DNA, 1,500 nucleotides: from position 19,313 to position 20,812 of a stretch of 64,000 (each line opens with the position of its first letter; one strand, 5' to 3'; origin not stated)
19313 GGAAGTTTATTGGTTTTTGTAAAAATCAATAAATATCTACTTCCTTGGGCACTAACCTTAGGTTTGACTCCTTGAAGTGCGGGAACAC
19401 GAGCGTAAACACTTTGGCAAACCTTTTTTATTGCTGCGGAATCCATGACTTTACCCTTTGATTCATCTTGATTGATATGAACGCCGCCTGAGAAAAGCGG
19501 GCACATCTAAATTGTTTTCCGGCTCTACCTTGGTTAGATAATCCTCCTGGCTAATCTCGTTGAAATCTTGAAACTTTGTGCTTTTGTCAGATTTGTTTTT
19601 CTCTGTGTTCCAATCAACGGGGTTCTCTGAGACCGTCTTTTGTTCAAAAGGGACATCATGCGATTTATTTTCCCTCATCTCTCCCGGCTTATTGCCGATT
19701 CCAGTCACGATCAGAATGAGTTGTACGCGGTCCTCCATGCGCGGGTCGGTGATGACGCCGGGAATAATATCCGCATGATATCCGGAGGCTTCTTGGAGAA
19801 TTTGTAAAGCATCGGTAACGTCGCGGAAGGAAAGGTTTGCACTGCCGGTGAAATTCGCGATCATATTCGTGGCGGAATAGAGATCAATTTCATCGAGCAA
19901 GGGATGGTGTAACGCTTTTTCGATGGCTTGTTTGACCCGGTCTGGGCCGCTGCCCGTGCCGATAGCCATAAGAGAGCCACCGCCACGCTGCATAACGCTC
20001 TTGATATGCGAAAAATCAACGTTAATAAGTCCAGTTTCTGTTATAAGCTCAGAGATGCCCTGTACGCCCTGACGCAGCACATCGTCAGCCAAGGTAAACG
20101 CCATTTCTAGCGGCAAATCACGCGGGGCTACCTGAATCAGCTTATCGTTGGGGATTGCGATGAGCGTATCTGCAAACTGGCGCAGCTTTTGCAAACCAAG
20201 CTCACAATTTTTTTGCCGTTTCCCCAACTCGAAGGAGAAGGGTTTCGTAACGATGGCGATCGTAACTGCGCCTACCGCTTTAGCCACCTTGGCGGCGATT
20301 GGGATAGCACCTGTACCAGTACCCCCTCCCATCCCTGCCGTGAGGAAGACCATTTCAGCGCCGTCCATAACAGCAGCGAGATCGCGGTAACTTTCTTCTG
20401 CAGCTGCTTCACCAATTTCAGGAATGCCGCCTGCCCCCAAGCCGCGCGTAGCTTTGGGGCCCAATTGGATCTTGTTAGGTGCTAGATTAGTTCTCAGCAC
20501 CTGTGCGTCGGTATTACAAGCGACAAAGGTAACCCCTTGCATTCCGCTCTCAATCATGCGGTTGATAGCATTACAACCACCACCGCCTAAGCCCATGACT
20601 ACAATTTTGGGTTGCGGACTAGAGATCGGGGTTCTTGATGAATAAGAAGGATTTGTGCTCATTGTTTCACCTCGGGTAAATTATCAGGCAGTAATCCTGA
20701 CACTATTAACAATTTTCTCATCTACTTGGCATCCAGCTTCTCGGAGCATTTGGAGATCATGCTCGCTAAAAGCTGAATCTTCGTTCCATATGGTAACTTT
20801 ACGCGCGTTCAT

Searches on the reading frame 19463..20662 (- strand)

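Call 47: search_protein_families(library=pfam, proteins=[window:19463-20662:-], max_evalue=0.00001)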
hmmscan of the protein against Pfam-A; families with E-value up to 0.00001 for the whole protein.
window:19463-20662:- (399 aa): 2 families
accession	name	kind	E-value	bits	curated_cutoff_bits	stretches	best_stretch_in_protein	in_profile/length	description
PF00091.31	Tubulin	-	6e-45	154.3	33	1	19-179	1-189/190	Tubulin/FtsZ family, GTPase domain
PF12327.13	FtsZ_C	-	1.1e-18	67.7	27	1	228-322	1-94/95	FtsZ family, C-terminal domain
